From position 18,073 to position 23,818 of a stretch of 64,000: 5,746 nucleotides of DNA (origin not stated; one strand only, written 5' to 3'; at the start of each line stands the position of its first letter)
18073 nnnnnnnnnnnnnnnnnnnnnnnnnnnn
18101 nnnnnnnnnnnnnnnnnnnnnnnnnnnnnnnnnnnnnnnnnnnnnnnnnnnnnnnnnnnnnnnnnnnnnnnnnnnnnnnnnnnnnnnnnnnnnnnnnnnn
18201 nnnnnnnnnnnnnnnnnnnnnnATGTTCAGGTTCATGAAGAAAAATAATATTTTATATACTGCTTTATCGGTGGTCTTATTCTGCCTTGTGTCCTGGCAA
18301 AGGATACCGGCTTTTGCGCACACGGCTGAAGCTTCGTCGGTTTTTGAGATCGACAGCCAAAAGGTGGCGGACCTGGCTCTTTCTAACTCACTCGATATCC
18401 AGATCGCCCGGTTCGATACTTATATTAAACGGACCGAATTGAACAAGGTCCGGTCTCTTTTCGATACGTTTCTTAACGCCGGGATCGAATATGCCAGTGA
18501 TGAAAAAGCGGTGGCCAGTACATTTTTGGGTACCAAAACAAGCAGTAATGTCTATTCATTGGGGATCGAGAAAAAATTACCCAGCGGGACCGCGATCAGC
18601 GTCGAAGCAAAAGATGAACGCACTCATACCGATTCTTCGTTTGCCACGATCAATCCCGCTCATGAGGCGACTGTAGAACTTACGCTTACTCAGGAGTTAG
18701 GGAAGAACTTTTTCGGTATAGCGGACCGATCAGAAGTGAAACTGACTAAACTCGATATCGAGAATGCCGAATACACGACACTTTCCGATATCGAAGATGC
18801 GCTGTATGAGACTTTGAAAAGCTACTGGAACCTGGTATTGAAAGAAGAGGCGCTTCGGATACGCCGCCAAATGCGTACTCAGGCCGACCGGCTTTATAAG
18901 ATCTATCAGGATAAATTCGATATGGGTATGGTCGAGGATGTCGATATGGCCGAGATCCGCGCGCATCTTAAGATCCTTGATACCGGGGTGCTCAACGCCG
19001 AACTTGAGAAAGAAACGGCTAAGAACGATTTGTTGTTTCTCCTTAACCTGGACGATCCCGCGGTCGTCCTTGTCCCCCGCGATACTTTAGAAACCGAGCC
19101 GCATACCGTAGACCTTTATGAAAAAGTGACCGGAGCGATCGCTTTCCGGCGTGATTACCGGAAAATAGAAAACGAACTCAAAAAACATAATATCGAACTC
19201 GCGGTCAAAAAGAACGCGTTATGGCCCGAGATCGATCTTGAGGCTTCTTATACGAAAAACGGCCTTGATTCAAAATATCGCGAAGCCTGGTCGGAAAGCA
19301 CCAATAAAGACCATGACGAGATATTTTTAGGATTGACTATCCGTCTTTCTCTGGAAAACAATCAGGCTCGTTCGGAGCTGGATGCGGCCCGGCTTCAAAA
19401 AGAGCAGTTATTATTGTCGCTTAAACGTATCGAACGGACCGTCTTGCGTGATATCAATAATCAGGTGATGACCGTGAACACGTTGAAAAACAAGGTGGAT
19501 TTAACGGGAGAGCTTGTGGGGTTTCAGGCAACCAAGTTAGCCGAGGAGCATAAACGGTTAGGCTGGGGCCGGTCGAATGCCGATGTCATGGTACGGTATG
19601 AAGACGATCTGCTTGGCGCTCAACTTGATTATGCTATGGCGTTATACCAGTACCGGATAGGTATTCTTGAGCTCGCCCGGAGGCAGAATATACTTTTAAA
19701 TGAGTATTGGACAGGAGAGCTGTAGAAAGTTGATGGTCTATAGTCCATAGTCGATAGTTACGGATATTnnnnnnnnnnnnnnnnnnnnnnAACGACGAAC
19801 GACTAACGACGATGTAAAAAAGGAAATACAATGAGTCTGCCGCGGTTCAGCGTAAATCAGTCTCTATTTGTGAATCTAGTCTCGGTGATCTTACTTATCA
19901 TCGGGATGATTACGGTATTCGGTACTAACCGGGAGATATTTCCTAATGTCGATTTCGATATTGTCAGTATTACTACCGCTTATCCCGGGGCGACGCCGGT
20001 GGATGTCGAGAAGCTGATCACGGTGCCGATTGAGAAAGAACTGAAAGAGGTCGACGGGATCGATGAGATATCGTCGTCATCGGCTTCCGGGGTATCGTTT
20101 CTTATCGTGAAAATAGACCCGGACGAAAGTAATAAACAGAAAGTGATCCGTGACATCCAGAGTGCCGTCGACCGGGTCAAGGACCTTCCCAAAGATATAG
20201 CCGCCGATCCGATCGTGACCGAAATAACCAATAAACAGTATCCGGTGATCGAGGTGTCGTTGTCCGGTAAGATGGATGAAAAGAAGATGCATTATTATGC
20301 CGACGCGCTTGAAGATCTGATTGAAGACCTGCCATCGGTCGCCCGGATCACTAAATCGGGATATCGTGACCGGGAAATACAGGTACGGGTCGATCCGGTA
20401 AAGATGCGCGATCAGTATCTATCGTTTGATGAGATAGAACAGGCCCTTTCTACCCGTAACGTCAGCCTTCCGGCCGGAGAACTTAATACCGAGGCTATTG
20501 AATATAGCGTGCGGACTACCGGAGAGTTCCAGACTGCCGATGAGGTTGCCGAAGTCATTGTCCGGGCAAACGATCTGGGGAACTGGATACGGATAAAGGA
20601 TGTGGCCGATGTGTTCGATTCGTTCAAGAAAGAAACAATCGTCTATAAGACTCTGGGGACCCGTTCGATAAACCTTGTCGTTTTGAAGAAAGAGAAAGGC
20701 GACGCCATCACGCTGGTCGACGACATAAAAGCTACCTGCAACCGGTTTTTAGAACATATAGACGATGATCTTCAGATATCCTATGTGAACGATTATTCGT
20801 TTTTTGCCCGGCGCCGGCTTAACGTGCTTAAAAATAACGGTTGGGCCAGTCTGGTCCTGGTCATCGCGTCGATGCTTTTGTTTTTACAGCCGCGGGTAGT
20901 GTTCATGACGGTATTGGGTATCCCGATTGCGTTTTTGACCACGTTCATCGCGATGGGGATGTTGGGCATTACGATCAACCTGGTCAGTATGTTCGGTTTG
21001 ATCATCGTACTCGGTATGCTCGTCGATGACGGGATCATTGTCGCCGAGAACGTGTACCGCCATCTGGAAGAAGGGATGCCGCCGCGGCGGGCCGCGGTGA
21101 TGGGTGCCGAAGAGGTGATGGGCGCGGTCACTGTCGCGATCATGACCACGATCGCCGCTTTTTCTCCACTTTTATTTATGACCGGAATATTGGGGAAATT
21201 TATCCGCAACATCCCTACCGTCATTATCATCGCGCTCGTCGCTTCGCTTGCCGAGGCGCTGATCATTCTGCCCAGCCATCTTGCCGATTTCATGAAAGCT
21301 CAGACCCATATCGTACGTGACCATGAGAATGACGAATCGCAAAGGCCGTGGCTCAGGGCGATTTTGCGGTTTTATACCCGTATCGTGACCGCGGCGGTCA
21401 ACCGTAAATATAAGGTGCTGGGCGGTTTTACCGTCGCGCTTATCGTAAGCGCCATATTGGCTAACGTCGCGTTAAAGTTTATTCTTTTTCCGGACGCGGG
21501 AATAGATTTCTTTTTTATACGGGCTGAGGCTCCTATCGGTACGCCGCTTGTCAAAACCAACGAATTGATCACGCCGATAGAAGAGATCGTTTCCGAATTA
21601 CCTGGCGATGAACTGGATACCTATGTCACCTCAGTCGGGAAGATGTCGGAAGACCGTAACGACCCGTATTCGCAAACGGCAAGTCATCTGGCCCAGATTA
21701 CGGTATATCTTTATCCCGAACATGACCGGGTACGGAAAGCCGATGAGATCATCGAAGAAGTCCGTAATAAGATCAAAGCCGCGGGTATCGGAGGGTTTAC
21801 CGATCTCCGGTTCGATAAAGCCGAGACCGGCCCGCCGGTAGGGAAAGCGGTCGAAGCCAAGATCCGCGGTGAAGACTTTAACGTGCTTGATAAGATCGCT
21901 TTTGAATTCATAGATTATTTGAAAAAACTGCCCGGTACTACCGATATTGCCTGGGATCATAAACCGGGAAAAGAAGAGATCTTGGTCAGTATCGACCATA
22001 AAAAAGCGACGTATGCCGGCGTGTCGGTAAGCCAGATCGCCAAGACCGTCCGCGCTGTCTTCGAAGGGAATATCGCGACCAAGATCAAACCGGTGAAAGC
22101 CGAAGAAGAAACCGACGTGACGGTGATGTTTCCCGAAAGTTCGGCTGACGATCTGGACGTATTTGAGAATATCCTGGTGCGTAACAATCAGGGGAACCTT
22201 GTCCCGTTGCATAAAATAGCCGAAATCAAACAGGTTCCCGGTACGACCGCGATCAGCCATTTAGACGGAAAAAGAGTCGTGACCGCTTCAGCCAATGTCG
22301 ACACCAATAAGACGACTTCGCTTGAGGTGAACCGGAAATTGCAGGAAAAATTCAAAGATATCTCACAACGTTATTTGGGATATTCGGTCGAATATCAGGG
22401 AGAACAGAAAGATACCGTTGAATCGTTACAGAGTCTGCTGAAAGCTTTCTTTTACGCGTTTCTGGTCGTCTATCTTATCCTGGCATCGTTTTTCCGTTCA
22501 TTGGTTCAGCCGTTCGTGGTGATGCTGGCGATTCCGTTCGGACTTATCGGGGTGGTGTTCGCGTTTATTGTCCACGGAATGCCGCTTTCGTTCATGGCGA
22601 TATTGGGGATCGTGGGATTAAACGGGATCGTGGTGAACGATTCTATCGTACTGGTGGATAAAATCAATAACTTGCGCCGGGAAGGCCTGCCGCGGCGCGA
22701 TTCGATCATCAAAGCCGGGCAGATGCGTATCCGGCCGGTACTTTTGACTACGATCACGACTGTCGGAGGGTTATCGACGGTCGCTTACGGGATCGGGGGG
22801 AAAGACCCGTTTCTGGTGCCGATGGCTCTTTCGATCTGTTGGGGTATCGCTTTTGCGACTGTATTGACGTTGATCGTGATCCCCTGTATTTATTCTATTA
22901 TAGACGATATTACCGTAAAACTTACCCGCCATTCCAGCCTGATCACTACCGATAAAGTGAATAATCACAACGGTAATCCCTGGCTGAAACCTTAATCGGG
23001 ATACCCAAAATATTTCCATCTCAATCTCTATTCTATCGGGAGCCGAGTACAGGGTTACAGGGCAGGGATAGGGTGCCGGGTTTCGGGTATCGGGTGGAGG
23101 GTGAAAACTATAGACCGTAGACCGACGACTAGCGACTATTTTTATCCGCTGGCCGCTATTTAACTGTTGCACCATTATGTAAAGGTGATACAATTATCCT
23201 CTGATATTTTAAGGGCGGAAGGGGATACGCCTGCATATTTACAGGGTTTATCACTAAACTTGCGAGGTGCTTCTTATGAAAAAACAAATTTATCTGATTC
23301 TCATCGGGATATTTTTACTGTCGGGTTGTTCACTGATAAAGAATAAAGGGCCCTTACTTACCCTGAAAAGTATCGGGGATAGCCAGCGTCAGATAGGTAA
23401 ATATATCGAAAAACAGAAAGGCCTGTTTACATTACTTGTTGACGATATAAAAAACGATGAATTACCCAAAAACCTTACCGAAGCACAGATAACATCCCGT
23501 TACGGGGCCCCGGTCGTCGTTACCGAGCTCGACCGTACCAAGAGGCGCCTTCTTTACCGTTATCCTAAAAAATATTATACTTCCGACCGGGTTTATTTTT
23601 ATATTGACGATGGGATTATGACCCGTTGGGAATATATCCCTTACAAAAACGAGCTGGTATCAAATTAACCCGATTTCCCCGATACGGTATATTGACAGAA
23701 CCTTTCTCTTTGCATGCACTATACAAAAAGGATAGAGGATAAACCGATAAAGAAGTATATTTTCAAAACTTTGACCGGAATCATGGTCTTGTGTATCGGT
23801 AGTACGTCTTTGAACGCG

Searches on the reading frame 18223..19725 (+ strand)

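Call 88: search_protein_families(library=ncbifam, proteins=[window:18223-19725:+], max_evalue=0.00001)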
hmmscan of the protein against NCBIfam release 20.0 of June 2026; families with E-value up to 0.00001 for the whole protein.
window:18223-19725:+ (500 aa): 3 families
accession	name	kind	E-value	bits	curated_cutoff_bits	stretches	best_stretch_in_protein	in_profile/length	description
TIGR01844.1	type_I_sec_TolC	subfamily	1.2e-14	54.2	225.15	1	127-485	48-394/414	TolC family outer membrane protein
TIGR01845.1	outer_NodT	subfamily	8.6e-08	31.4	210.05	1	150-439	125-408/460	efflux transporter outer membrane subunit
NF047721.1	ToxDrgExpTdeA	equivalog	6.7e-06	25.3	550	0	130-348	105-316/455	toxin/drug exporter TdeA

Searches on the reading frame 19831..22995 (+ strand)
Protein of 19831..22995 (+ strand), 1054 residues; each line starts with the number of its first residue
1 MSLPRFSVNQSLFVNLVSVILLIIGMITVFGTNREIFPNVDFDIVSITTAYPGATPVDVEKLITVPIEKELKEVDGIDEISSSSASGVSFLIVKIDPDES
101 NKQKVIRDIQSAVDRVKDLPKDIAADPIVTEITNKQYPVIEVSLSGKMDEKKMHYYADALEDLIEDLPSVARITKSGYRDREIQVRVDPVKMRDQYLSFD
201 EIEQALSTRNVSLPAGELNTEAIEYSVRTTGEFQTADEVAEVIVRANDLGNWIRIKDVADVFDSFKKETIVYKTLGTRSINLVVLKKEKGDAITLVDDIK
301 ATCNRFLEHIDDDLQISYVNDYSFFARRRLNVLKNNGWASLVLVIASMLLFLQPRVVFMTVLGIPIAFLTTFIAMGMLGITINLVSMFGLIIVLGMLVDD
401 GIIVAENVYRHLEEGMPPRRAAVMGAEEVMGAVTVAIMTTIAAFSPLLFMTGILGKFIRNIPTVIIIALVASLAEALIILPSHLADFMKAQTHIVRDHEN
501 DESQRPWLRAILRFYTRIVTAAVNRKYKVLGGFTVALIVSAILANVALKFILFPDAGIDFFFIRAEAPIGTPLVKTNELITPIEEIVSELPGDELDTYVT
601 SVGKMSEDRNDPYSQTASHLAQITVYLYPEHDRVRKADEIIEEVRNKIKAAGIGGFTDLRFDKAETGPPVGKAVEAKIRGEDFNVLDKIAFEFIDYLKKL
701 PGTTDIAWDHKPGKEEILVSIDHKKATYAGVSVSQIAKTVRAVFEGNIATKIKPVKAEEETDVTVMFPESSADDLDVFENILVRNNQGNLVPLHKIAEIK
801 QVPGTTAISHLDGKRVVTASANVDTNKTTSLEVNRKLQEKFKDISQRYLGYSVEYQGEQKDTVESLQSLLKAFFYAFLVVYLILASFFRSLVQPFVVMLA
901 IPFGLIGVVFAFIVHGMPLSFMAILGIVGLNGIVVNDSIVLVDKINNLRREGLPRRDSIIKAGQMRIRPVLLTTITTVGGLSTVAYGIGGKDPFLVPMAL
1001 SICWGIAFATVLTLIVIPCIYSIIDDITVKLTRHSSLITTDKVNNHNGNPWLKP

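Call 88: search_protein_families(library=ncbifam, proteins=[window:19831-22995:+], max_evalue=0.00001)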
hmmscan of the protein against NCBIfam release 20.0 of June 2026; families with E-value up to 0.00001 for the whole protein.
window:19831-22995:+ (1054 aa): 17 families
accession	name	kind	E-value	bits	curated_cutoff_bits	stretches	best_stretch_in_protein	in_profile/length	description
NF033617.1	RND_permease_2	subfamily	4.4e-161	538.1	1250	1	8-1025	5-1008/1009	multidrug efflux RND transporter permease subunit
NF000282.2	RND_permease_1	subfamily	8.1e-120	401.4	1250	1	5-1024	2-1027/1029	multidrug efflux RND transporter permease subunit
NF007905.0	PRK10614.1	equivalog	1.7e-102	343.8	1774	1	14-1036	14-1020/1025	multidrug efflux RND transporter permease subunit MdtC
TIGR00915.1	2A0602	subfamily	3.8e-102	342.9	940.35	1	4-1030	2-1034/1050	efflux RND transporter permease subunit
TIGR00914.1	2A0601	subfamily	1.6e-95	320.8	701.45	1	5-1025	7-1036/1051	CusA/CzcA family heavy metal efflux RND transporter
NF007133.0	PRK09579.1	equivalog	2.2e-86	290.4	1763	1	9-1025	9-1003/1017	multidrug efflux RND transporter permease subunit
NF007798.0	PRK10503.1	equivalog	3.8e-86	289.6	1584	1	14-1034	23-1032/1040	MdtB/MuxB family multidrug efflux RND transporter permease subunit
NF007131.0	PRK09577.1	equivalog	3.5e-79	266.7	1768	1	5-1028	3-1026/1045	multidrug efflux RND transporter permease subunit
NF007842.1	PRK10555.1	equivalog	1e-70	238.8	1854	1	5-1024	3-1026/1036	multidrug efflux RND transporter permease AcrD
NF000037.1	RND_perm_OqxB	exception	1.4e-69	235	2200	1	1-1026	1-1036/1050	multidrug efflux RND transporter permease subunit OqxB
NF011706.2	PRK15127.1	equivalog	1.3e-61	208.7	2150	2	3-579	1-590/1049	multidrug efflux RND transporter permease subunit AcrB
TIGR00921.1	2A067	subfamily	2.7e-14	52.2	351.9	2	341-556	200-408/733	hydrophobe/amphiphile efflux-3 (HAE3) family transporter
TIGR00916.1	2A0604s01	subfamily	2.1e-12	47.2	148.6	1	338-473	95-227/231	SecD/SecF family protein translocase subunit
TIGR00966.2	transloc_SecF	equivalog_domain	1.2e-09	38.1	160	1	807-1020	71-275/279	protein translocase subunit SecF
NF009583.0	PRK13024.1-3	subfamily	2.8e-07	29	721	1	341-560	289-492/755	protein translocase subunit SecDF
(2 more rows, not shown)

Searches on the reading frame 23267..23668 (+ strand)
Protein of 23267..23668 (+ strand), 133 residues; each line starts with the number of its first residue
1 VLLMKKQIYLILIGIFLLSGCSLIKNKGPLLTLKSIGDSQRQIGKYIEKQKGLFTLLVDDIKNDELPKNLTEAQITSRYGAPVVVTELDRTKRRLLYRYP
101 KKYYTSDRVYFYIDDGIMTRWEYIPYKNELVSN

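Call 63: search_protein_families(library=pfam, proteins=[window:23267-23668:+], max_evalue=1)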
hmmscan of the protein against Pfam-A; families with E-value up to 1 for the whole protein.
window:23267-23668:+ (133 aa): 3 families
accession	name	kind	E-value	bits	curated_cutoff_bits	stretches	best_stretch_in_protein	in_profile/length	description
PF02687.27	FtsX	-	0.038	14.5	25.5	1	9-55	9-55/120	FtsX-like permease C-terminal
PF07097.16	DUF1359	-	0.17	12.5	25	1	46-80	29-64/104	Protein of unknown function (DUF1359)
PF08139.17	LPAM_1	-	0.29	12.1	20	1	4-22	1-18/18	Prokaryotic membrane lipoprotein lipid attachment site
